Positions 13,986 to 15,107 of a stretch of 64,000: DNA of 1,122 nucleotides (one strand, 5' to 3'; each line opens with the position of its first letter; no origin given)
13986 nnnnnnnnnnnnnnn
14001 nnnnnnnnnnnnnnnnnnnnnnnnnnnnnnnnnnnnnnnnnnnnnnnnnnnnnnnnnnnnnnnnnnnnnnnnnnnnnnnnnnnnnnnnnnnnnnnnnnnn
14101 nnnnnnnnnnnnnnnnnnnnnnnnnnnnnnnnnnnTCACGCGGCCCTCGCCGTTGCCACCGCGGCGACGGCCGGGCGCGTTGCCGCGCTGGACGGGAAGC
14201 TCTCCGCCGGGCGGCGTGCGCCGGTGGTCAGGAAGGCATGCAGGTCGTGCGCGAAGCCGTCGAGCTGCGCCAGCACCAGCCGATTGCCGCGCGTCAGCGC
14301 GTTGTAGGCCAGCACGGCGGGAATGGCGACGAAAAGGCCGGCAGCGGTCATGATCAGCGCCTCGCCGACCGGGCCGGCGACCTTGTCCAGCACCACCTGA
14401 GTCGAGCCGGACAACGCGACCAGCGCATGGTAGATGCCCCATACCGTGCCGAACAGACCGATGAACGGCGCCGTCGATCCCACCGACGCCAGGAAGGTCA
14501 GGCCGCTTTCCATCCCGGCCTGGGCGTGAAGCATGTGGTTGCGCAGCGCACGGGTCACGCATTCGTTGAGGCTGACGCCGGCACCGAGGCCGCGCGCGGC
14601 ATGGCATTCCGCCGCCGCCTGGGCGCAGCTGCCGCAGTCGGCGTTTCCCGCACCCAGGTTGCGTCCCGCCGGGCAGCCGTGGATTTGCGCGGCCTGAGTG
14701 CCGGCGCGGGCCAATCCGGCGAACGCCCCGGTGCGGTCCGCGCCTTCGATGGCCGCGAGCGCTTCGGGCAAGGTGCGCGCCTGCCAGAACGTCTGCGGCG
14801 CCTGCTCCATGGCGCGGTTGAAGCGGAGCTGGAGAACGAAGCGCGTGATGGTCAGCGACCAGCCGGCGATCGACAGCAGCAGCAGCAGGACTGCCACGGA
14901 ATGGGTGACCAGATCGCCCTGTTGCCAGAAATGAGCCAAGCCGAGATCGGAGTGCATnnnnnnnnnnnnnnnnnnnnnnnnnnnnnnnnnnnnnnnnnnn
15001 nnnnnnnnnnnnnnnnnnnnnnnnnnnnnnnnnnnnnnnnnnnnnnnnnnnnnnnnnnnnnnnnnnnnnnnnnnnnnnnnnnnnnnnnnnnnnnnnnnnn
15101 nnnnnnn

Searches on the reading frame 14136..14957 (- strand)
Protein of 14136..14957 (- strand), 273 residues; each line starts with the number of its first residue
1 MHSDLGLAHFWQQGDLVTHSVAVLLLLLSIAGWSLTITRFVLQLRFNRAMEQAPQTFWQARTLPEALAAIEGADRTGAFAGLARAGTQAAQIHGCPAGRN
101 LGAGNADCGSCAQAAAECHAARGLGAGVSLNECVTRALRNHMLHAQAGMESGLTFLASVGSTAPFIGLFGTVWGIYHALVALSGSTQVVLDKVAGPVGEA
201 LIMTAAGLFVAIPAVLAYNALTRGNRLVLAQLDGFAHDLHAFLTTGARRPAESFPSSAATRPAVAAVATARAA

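Call 36: search_protein_families(library=pfam, proteins=[window:14136-14957:-], max_evalue=0.01)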
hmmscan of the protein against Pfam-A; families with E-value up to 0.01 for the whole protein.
window:14136-14957:- (273 aa): 1 family
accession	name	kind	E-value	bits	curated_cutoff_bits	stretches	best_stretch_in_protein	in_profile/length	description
PF01618.21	MotA_ExbB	-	2.4e-30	105.3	22.9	1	131-230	24-123/127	MotA/TolQ/ExbB proton channel family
